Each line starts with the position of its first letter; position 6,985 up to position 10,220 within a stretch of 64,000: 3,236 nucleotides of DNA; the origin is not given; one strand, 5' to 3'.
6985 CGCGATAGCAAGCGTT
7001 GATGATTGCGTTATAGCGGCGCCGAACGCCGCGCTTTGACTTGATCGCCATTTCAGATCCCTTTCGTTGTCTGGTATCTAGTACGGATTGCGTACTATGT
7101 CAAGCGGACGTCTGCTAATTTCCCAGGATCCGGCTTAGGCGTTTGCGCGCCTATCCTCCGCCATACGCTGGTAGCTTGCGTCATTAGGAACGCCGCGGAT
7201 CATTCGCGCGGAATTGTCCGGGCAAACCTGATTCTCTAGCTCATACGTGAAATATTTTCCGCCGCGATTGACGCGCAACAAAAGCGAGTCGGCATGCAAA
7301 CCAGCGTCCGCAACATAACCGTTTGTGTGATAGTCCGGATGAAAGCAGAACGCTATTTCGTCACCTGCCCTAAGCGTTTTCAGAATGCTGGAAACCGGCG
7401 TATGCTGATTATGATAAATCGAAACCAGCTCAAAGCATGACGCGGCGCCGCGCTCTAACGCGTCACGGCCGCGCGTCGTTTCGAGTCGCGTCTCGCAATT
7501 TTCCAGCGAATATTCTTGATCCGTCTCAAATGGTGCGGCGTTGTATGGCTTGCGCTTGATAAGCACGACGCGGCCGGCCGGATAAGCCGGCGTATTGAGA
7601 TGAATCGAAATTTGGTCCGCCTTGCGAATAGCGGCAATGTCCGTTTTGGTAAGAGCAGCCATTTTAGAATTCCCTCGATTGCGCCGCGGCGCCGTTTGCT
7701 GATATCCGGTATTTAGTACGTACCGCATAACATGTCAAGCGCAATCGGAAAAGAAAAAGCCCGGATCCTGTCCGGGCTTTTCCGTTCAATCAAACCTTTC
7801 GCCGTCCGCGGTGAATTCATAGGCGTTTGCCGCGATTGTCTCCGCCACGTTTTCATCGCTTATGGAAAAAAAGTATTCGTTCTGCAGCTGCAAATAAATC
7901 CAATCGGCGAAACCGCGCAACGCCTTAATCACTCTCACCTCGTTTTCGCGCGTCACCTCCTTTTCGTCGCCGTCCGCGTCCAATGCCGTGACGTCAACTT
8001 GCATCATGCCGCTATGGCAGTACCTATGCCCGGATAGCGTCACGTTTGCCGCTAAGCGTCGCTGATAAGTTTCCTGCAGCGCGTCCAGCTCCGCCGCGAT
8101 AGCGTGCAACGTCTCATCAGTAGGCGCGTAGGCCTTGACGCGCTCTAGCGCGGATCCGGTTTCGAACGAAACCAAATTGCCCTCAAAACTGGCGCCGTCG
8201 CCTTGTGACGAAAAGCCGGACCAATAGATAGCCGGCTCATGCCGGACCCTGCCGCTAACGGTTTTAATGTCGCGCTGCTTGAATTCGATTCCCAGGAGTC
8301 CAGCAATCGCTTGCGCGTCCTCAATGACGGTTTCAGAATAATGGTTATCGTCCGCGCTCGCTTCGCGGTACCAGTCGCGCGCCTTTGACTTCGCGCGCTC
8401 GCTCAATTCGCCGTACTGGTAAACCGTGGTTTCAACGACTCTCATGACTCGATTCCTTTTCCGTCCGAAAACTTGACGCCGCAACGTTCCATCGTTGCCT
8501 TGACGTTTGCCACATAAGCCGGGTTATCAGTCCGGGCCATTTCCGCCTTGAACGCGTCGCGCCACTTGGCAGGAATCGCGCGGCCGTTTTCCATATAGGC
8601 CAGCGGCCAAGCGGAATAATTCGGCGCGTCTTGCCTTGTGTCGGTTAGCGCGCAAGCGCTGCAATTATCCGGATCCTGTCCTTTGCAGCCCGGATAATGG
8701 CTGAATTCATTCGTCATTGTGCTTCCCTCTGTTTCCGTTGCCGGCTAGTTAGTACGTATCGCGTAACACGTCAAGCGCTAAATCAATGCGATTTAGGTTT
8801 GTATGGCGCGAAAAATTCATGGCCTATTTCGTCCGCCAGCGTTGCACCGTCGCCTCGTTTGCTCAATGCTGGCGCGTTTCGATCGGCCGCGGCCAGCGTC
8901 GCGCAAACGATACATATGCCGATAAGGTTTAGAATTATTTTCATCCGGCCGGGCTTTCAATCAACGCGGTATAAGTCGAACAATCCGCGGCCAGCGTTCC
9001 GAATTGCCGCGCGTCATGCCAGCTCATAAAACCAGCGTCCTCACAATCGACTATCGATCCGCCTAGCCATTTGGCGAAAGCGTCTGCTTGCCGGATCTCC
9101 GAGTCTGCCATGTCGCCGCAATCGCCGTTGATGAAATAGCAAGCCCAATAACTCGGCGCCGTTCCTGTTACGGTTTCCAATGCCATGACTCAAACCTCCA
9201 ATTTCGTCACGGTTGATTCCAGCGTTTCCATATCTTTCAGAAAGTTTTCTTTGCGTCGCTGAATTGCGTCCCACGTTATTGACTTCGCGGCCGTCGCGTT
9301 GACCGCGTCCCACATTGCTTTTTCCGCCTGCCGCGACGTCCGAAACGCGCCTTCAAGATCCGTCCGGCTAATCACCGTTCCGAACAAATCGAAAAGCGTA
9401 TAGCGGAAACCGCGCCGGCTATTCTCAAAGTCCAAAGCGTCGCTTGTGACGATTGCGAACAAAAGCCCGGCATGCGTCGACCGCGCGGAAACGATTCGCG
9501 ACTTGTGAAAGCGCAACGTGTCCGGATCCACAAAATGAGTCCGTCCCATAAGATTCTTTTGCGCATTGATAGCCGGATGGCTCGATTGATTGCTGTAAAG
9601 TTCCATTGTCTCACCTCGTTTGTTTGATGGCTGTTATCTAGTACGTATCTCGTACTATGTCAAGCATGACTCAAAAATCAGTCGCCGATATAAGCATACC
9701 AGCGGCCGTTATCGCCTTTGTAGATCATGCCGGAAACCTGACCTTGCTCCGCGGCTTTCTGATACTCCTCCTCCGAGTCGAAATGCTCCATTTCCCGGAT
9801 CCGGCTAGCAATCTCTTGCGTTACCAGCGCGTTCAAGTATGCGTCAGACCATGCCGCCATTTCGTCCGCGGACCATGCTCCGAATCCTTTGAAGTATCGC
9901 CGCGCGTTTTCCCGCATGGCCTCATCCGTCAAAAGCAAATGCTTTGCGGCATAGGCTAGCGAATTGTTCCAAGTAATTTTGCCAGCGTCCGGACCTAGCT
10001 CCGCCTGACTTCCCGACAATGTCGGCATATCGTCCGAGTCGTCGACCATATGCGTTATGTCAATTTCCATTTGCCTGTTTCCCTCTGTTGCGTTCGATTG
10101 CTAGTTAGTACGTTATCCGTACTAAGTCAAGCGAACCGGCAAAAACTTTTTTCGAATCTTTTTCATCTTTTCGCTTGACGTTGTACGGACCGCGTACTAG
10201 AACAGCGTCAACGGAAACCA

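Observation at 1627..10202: Early-left arm is an array of about 12 insulated promoter-gene-terminator cassettes built on one 29-bp promoter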

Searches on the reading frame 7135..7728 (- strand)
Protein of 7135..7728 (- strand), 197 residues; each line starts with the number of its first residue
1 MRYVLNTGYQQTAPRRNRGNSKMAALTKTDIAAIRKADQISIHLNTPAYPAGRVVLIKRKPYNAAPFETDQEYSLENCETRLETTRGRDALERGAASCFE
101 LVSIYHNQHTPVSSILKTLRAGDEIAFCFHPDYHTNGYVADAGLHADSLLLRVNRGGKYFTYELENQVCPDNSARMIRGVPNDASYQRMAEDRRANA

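Call 10: search_protein_families(library=pfam, proteins=[window:7135-7728:-], max_evalue=0.01)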
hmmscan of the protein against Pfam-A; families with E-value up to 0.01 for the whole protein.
window:7135-7728:- (197 aa): 0 families

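Call 52: search_protein_families(library=phrogs, proteins=[window:7135-7662:-], max_evalue=0.001)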
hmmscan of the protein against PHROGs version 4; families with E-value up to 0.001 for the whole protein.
window:7135-7662:- (175 aa): 1 family
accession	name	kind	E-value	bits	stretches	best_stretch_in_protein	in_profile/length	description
phrog_9742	-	unknown function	0.00043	21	0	88-145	63-118/139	-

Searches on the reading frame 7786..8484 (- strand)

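Call 10: search_protein_families(library=pfam, proteins=[window:7786-8484:-], max_evalue=0.01)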
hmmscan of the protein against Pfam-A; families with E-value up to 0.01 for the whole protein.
window:7786-8484:- (232 aa): 0 families

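Call 33: search_protein_families(library=ncbifam, proteins=[window:7786-8445:-], max_evalue=0.01)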
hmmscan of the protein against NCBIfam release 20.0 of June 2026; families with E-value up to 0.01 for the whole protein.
window:7786-8445:- (219 aa): 0 families

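Call 52: search_protein_families(library=phrogs, proteins=[window:7786-8445:-], max_evalue=0.001)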
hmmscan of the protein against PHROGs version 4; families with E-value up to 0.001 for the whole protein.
window:7786-8445:- (219 aa): 2 families
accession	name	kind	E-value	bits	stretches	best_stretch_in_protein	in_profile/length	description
phrog_5162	-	unknown function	1.7e-41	143.1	1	1-218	2-198/201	-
phrog_10310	-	unknown function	8.8e-08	33.2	1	2-66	4-68/212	-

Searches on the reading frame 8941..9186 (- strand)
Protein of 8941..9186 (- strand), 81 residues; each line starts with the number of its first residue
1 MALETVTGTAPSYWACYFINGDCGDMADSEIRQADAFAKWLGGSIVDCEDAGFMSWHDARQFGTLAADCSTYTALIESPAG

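Call 53: search_protein_families(library=pfam, proteins=[window:8941-9186:-], max_evalue=0.01)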
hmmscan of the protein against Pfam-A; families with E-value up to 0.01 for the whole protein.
window:8941-9186:- (81 aa): 1 family
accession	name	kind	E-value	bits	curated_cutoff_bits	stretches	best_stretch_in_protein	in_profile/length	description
PF21977.1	DUF6926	-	0.00021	21.9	27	1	10-39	4-33/73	Domain of unknown function (DUF6926)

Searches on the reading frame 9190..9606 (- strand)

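Call 33: search_protein_families(library=ncbifam, proteins=[window:9190-9606:-], max_evalue=0.01)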
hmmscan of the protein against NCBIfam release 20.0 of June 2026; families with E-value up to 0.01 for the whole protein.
window:9190-9606:- (138 aa): 4 families
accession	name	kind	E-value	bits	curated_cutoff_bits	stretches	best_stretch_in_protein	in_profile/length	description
NF033658.2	Shiga_Stx1A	exception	0.0012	18.5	650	1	34-79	167-212/315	Shiga toxin Stx1 subunit A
NF041693.1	Shig_StxA_1c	exception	0.0028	17.4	718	1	39-78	172-211/310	Shiga toxin Stx1c subunit A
NF041694.1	Shig_StxA_1a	exception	0.0033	17.2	718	1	39-78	172-211/313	Shiga toxin Stx1a subunit A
NF041695.1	Shig_StxA_1d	exception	0.0043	16.9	725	1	43-78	176-211/314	Shiga toxin Stx1d subunit A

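Call 52: search_protein_families(library=phrogs, proteins=[window:9190-9606:-], max_evalue=0.001)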
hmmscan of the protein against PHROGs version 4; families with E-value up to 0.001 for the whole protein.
window:9190-9606:- (138 aa): 0 families

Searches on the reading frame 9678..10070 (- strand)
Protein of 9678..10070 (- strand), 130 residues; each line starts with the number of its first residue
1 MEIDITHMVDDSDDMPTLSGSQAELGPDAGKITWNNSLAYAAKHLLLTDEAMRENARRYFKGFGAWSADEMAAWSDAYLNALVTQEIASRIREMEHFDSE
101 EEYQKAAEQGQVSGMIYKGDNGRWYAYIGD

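Call 19: search_protein_families(library=pfam, proteins=[window:9678-10070:-], max_evalue=0.01)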
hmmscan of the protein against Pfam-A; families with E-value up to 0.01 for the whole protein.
window:9678-10070:- (130 aa): 1 family
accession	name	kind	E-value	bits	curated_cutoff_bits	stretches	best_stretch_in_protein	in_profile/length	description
PF06224.18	AlkZ-like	-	0.00016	21.9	25.9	1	47-100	161-220/329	DNA glycosylase AlkZ-like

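Call 52: search_protein_families(library=phrogs, proteins=[window:9678-10070:-], max_evalue=0.001)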
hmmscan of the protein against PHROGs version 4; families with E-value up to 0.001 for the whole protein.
window:9678-10070:- (130 aa): 1 family
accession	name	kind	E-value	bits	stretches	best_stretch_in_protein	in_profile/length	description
phrog_24784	-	unknown function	3.1e-22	80.2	1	4-129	2-128/129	-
